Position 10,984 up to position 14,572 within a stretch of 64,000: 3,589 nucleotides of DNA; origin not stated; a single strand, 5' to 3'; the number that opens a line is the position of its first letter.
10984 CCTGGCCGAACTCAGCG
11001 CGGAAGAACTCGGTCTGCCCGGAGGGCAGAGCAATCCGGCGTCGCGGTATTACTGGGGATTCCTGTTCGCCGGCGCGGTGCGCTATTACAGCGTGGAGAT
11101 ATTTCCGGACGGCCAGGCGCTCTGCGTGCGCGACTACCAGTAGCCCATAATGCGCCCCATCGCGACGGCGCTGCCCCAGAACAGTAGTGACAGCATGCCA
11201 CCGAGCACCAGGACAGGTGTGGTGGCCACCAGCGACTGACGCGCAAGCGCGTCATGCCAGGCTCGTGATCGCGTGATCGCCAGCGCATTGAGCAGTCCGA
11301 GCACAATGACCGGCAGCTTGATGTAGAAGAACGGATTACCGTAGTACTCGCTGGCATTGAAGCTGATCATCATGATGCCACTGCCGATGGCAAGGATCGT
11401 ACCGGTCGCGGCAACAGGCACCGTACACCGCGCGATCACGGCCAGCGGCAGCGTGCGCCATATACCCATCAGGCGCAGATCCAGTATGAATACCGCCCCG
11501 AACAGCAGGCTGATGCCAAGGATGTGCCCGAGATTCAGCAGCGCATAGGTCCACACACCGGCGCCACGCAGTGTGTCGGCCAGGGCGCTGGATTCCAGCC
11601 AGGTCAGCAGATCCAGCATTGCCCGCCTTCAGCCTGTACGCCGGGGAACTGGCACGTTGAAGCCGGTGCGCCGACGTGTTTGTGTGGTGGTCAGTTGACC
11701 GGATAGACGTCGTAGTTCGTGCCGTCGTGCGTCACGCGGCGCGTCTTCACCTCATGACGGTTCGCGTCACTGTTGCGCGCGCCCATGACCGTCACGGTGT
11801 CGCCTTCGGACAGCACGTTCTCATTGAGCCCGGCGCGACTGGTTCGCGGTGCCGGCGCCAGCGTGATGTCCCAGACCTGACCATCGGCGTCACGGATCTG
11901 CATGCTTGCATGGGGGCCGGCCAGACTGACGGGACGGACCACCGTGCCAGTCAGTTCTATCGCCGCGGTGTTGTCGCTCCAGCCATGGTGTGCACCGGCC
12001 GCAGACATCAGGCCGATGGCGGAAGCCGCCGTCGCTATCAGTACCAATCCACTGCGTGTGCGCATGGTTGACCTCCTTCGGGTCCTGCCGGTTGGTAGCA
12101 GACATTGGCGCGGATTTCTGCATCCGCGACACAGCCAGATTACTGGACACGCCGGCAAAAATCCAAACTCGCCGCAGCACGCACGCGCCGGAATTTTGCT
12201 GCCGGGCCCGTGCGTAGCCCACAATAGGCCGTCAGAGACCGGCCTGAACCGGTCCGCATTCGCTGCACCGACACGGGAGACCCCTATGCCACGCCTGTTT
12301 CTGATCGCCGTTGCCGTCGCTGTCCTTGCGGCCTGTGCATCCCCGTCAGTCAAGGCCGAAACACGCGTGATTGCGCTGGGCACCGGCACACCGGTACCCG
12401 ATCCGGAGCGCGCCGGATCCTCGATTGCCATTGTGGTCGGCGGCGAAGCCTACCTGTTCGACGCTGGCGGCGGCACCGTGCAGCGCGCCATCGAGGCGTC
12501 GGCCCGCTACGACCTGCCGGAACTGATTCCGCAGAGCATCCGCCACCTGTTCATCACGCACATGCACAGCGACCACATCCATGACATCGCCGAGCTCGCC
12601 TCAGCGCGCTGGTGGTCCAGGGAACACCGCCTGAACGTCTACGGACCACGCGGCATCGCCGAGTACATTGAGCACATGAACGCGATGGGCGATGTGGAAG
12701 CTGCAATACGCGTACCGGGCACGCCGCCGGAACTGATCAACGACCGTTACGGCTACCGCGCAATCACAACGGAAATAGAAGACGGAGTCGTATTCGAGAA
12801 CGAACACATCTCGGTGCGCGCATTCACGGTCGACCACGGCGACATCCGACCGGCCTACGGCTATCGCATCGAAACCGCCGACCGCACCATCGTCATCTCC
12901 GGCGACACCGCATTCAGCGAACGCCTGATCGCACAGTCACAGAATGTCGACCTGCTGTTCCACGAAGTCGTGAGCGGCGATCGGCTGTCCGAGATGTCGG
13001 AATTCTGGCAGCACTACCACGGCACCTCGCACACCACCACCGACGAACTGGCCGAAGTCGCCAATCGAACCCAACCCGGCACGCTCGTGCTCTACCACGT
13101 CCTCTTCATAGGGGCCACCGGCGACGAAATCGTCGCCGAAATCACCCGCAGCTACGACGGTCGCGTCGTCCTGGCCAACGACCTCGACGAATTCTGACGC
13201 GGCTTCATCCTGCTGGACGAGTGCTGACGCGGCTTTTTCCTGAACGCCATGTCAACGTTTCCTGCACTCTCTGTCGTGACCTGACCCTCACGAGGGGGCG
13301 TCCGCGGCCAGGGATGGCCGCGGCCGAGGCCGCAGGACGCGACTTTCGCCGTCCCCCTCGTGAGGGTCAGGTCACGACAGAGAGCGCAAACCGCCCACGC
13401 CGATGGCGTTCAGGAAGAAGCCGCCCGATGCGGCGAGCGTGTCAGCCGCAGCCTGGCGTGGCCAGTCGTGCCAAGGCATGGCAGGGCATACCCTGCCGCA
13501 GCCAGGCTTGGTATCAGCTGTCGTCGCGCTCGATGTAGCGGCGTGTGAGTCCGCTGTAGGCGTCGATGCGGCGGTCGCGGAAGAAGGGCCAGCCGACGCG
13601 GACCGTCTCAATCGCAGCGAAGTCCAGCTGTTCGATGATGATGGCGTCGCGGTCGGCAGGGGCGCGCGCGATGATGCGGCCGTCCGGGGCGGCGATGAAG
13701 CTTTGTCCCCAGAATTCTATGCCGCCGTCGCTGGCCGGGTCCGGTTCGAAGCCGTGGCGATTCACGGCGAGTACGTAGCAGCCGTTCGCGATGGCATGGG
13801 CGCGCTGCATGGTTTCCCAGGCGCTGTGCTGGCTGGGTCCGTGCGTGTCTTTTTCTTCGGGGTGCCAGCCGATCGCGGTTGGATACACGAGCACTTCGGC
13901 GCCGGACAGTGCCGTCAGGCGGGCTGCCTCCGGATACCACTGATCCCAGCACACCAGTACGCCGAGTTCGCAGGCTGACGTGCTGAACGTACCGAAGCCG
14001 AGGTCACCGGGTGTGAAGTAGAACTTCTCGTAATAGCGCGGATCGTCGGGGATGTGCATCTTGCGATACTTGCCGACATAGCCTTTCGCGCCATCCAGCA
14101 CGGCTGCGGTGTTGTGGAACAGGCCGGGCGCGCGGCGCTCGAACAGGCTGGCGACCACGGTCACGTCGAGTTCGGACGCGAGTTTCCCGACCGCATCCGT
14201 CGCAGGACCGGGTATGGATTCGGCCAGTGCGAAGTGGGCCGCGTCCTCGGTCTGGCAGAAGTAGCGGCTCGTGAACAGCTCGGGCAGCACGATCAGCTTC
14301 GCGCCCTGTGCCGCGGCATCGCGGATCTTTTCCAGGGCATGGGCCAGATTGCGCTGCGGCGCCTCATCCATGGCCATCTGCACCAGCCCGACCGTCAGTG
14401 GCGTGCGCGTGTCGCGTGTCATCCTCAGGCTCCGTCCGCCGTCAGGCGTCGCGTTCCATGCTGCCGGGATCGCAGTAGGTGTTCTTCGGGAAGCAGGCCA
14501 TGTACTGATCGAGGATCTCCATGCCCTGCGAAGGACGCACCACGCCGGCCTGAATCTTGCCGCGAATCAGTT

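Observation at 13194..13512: ~224-nt nested palindromic element with a perfect 32-bp inverted repeat between convergent genes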

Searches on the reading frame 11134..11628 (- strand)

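Call 71: search_protein_families(library=pfam, proteins=[window:11134-11628:-], max_evalue=0.00001)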
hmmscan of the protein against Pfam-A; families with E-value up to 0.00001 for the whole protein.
window:11134-11628:- (164 aa): 1 family
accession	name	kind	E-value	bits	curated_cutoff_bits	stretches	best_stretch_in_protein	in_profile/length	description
PF20349.3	DUF6644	-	1.5e-07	32.1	27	1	10-163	4-154/155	Family of unknown function (DUF6644)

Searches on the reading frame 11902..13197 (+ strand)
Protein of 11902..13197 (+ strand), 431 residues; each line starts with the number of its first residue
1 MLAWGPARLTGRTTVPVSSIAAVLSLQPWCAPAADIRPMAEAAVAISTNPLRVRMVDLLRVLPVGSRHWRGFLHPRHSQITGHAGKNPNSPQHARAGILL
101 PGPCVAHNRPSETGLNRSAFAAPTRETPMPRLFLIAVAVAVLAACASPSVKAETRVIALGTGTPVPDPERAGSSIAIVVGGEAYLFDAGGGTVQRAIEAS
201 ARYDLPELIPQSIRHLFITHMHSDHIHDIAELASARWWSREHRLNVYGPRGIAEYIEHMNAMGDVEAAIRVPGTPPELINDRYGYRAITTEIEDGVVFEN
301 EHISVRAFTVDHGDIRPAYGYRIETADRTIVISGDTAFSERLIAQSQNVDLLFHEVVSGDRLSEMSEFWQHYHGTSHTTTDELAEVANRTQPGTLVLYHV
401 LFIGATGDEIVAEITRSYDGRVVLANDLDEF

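Call 8: search_protein_families(library=pfam, proteins=[window:11902-13197:+])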
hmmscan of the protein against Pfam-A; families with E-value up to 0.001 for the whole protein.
window:11902-13197:+ (431 aa): 2 families
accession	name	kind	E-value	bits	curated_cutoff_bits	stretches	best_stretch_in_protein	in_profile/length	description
PF12706.13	Lactamase_B_2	-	8.5e-22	78.2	27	1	185-399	4-199/200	Beta-lactamase superfamily domain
PF00753.33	Lactamase_B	-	5.8e-11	43.1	22.7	1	169-343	3-157/196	Metallo-beta-lactamase superfamily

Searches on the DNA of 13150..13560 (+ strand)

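Call 16: search_dna_similar(query=window:13190-13520:+, collection=plasmids, mode=distant, max_evalue=0.01)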
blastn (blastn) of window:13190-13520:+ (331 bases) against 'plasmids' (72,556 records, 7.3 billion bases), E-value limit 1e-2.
Records with a match: 2; places in all: 2; records where one place covers at least 80% of the query: 0.
Best place of each record, by identity: 80-90% 1; 60-80% 1.
By first word of the organism name: Rhodococcus 2.
By predicted mobility (MOB-suite, as given by PLSDB): non-mobilizable 1; mobilizable 1.
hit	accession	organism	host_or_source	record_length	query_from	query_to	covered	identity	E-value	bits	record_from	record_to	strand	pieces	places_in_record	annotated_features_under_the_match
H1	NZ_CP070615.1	Rhodococcus pseudokoreensis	cell culture,rhizosphere of apple ...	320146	91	153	19%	76.8%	2e-3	50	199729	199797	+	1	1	N-acetylmuramoyl-L-alanine amidase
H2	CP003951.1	Rhodococcus opacus PD630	-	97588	128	171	13%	86.7%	6e-4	52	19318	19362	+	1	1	hypothetical protein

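Call 34: search_rna_families(source=window, start=13150, end=13560, threshold=evalue, max_evalue=10)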
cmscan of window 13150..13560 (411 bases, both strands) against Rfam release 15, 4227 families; matches with E-value up to 10: 11.
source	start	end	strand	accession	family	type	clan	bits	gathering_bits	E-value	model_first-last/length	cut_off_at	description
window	13262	13389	-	RF04141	MIR8622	Gene; miRNA;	-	45.4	197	4.5e-07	1-212/212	no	MIR8622 microRNA precursor family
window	13262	13389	+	RF04141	MIR8622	Gene; miRNA;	-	44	197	9.3e-07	1-212/212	no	MIR8622 microRNA precursor family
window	13195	13415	-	RF02571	Mcr7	Gene; sRNA;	-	29.1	380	2.1e-05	1-351/351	no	mcr7 sRNA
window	13278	13372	+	RF03240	MIR5534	Gene; miRNA;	-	24.2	79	0.024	1-102/102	no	MIR5534 microRNA precursor family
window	13274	13377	+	RF02014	mir-1178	Gene; miRNA;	-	18.7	75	0.92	1-91/91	no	mir-1178 microRNA precursor family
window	13251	13390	-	RF02556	snaR-A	Gene; sRNA;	-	18.1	98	0.28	1-115/115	no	snaR-A sRNA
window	13268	13383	-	RF03219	mir-602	Gene; miRNA;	-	17.9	90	1.4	1-85/85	no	mir-602 microRNA precursor family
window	13299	13382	-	RF01521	CC1840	Gene; sRNA;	-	16.4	50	7.9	1-95/95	no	caulobacter sRNA CC1840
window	13150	13432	-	RF02735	Sernc350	Gene; antisense;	-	15.7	50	0.081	1-351/513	3'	Saccharopolyspora sRNA 350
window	13283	13346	+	RF00166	PrrB_RsmZ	Gene; sRNA;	CL00106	15.7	44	0.19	1-133/133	no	PrrB/RsmZ RNA family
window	13302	13382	-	RF02770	Ysr224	Gene; sRNA;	-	14.8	70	1.2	1-107/107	no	Yersinia sRNA 224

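Call 56: search_dna_similar(query=window:13223-13446:+, collection=phages, mode=distant, max_evalue=0.01)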
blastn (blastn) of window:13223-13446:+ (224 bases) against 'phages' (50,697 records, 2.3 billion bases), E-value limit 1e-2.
No match.

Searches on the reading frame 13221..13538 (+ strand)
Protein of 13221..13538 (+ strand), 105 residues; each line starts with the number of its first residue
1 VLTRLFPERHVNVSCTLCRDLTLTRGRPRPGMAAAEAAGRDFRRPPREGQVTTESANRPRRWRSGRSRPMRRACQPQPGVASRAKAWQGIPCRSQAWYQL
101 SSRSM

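Call 8: search_protein_families(library=pfam, proteins=[window:13221-13538:+])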
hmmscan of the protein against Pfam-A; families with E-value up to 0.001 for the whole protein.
window:13221-13538:+ (105 aa): 0 families

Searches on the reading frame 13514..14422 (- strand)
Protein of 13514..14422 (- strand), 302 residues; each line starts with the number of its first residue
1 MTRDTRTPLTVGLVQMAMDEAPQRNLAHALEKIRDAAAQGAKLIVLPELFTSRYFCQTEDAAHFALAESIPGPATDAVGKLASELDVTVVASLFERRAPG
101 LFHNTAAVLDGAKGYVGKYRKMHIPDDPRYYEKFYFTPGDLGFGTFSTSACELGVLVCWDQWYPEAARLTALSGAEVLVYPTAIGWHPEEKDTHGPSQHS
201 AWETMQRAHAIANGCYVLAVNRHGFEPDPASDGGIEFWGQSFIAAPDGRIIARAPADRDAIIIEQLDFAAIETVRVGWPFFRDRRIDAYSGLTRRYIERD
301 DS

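Call 8: search_protein_families(library=pfam, proteins=[window:13514-14422:-])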
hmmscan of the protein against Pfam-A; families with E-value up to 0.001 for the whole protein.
window:13514-14422:- (302 aa): 1 family
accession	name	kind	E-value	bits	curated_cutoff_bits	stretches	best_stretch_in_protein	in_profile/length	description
PF00795.27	CN_hydrolase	-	4.3e-62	210.2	23.2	1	10-275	1-255/256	Carbon-nitrogen hydrolase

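Call 11: find_encoding_contigs(protein=window:13514-14422:-, flank=3000, max_places=10)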
Protein window:13514-14422:- (302 aa): no gene with exactly this product is on record in the collection.

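Call 18: find_homologous_proteins(query=window:13514-14422:-, max_evalue=1e-50)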
Query window:13514-14422:- (302 aa): 8000 proteins with E <= 1e-50 among 8000 candidates; the best 120 are listed.
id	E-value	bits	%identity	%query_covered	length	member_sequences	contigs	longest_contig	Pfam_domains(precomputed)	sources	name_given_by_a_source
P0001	3.0e-205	698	100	100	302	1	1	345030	PF00795.28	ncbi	-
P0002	1.3e-200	683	97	100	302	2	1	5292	PF00795.28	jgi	jgi:N-carbamoylputrescine amidase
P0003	2.9e-166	570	84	94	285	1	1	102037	PF00795.28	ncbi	-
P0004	2.7e-157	541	77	99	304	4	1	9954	PF00795.28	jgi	jgi:N-carbamoylputrescine amidase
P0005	3.7e-157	540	76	97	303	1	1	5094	PF00795.28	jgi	jgi:N-carbamoylputrescine amidase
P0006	2.7e-156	538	76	97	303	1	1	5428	PF00795.28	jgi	jgi:N-carbamoylputrescine amidase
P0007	1.8e-155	535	76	97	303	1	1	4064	PF00795.28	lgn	-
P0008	1.7e-154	532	75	96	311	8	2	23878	PF00795.28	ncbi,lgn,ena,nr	ncbi:MAG: carbon-nitrogen hydrolase [Gammaproteobacteria bacterium]|nr:acyltransferase [Gammaproteob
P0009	2.7e-154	531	75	97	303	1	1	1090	PF00795.28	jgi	jgi:N-carbamoylputrescine amidase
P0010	5.3e-154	530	76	96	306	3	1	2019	PF00795.28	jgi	jgi:N-carbamoylputrescine amidase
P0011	6.1e-154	530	75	97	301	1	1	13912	PF00795.28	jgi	jgi:N-carbamoylputrescine amidase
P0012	2.5e-153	528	75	98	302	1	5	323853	PF00795.28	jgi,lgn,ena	jgi:N-carbamoylputrescine amidase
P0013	3.9e-153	527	74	99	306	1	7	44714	PF00795.28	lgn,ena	-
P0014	4.7e-153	527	75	97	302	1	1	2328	PF00795.28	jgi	jgi:N-carbamoylputrescine amidase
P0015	5.5e-153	527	76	97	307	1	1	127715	PF00795.28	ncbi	ncbi:MAG TPA: carbon-nitrogen hydrolase [Gammaproteobacteria bacterium]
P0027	1.2e-150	519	73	98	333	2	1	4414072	PF00795.28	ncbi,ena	-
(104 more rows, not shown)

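Call 19: find_encoding_contigs(protein=P0001, flank=10000, max_places=4)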
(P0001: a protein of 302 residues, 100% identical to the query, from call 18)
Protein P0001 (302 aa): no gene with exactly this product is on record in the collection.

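Call 20: find_encoding_contigs(protein=P0002, flank=5000, max_places=4)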
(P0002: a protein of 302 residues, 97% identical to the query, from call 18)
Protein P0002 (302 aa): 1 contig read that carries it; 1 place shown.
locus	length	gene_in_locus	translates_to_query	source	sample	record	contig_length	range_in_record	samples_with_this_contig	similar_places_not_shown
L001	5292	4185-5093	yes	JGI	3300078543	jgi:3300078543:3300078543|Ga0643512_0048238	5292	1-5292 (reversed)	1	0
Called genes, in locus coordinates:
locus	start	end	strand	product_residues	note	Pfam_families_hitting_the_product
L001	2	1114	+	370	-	?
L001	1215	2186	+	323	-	PF01916:DS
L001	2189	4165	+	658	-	PF02784:Orn_Arg_deC_N, PF17810:Arg_decarb_HB, PF17944:Arg_decarbox_C (weak)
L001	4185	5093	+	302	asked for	PF00795:CN_hydrolase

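Call 21: find_encoding_contigs(protein=P0003, flank=5000, max_places=4)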
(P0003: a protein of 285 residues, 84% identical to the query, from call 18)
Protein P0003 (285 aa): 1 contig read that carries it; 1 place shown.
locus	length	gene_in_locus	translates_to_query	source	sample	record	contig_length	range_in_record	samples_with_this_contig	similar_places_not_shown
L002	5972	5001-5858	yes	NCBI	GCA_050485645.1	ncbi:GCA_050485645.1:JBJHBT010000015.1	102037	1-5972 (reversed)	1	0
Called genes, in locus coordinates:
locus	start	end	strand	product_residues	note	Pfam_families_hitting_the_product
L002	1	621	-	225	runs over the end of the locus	PF02622:DUF179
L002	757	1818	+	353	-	PF04371:PAD_porph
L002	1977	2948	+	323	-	PF01916:DS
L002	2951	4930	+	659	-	PF02784:Orn_Arg_deC_N, PF17810:Arg_decarb_HB, PF17944:Arg_decarbox_C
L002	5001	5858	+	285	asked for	PF00795:CN_hydrolase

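Call 42: list_cluster_members(proteins=[P0001, P0003, P0027, P0008, P0015])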
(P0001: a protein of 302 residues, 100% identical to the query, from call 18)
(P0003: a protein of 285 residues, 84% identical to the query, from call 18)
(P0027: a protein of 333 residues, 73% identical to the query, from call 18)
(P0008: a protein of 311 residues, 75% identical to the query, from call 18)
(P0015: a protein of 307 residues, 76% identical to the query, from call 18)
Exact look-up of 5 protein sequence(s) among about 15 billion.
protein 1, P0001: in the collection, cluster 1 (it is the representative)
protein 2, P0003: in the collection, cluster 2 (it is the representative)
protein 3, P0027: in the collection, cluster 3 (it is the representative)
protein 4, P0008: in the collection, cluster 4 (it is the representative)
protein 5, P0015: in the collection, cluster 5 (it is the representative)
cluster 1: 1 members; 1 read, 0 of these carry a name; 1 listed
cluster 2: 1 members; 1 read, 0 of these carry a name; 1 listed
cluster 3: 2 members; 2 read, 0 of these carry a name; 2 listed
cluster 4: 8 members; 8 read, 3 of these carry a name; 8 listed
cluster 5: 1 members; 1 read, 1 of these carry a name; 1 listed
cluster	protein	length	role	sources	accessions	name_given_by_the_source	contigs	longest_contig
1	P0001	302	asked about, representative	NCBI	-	-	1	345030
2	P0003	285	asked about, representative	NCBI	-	-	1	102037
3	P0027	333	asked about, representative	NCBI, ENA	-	-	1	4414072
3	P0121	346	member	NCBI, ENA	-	-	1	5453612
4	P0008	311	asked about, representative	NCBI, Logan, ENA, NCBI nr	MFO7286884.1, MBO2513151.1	MAG: carbon-nitrogen hydrolase [Gammaproteobacteria bacterium] | acyltransferase [Gammaproteobacteria bacterium]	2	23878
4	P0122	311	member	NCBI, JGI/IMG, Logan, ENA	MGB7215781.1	MAG: carbon-nitrogen hydrolase [Gammaproteobacteria bacterium]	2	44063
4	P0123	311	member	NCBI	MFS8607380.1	MAG: carbon-nitrogen hydrolase [Gammaproteobacteria bacterium]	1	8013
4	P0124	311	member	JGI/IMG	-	-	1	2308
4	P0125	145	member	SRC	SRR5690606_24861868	-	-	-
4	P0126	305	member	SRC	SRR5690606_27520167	-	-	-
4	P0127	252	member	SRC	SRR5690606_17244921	-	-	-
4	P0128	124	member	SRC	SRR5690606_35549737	-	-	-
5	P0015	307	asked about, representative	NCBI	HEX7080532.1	MAG TPA: carbon-nitrogen hydrolase [Gammaproteobacteria bacterium]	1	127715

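Call 57: find_encoding_contigs(protein=P0004, flank=10000, max_places=3)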
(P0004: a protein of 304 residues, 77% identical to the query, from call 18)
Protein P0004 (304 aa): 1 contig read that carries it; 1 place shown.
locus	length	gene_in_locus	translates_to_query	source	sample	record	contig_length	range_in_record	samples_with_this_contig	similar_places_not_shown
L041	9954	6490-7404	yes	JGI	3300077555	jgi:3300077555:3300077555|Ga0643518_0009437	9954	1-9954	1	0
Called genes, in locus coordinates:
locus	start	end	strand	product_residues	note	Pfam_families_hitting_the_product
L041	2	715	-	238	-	?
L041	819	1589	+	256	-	PF01936:NYN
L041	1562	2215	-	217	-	PF02622:DUF179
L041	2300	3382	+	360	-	PF04371:PAD_porph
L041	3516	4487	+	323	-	PF01916:DS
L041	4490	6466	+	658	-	PF02784:Orn_Arg_deC_N, PF17810:Arg_decarb_HB, PF17944:Arg_decarbox_C (weak)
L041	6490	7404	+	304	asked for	PF00795:CN_hydrolase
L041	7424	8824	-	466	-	PF13495:Phage_int_SAM_4, PF00589:Phage_integrase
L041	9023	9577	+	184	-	-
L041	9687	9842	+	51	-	-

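Call 58: find_encoding_contigs(protein=P0012, flank=10000, max_places=3)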
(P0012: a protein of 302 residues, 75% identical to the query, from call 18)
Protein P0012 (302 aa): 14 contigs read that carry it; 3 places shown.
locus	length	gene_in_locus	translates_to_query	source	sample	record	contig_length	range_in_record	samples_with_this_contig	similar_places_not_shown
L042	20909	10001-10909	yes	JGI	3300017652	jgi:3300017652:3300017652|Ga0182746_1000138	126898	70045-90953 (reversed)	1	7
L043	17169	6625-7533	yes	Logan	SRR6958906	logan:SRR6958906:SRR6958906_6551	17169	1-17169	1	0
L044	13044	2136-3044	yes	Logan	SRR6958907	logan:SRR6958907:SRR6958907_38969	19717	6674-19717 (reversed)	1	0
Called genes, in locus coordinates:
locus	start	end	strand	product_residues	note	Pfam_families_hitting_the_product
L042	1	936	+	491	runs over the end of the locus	PF14401:RLAN, PF07478:Dala_Dala_lig_C (weak)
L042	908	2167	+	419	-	PF04107:GCS2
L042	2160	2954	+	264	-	PF05013:FGase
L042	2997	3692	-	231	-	PF13531:SBP_bac_11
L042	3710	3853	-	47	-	-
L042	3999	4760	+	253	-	PF01936:NYN, PF12872:OST-HTH (faint)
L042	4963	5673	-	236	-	PF02622:DUF179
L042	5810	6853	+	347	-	PF04371:PAD_porph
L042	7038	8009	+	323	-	PF01916:DS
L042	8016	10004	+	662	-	PF02784:Orn_Arg_deC_N, PF17810:Arg_decarb_HB, PF17944:Arg_decarbox_C (weak)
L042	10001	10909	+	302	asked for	PF00795:CN_hydrolase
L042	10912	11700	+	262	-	PF13709:DUF4159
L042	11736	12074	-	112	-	-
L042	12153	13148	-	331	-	PF00316:FBPase, PF18913:FBPase_C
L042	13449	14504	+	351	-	PF13640:2OG-FeII_Oxy_3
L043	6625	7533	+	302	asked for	PF00795:CN_hydrolase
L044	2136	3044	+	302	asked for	PF00795:CN_hydrolase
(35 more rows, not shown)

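Call 59: find_encoding_contigs(protein=P0015, flank=10000, max_places=3)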
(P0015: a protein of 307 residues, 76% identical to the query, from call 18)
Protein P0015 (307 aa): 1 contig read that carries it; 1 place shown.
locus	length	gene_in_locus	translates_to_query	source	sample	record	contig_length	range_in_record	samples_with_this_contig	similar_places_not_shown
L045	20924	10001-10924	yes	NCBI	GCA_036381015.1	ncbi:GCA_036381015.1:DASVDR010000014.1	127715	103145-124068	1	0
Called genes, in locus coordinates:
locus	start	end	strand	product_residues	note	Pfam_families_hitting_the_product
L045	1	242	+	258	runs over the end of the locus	PF03412:Peptidase_C39 (faint), PF13529:Peptidase_C39_2 (weak)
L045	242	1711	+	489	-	PF14401:RLAN, PF08443:RimK (weak), PF07478:Dala_Dala_lig_C (weak)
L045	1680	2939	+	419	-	PF04107:GCS2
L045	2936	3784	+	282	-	PF05013:FGase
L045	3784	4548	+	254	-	PF01936:NYN, PF12872:OST-HTH (weak)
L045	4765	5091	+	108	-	-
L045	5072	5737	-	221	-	PF02622:DUF179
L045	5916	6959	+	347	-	PF04371:PAD_porph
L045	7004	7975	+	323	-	PF01916:DS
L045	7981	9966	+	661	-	PF02784:Orn_Arg_deC_N, PF17810:Arg_decarb_HB, PF17944:Arg_decarbox_C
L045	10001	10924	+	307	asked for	PF00795:CN_hydrolase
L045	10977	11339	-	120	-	-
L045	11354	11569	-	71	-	-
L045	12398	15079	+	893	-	PF01839:FG-GAP (faint), PF05345:He_PIG (faint), PF13517:FG-GAP_3, PF16403:Bact_surface_Ig-like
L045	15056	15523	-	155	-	PF00376:MerR, PF13411:MerR_1, PF09278:MerR-DNA-bind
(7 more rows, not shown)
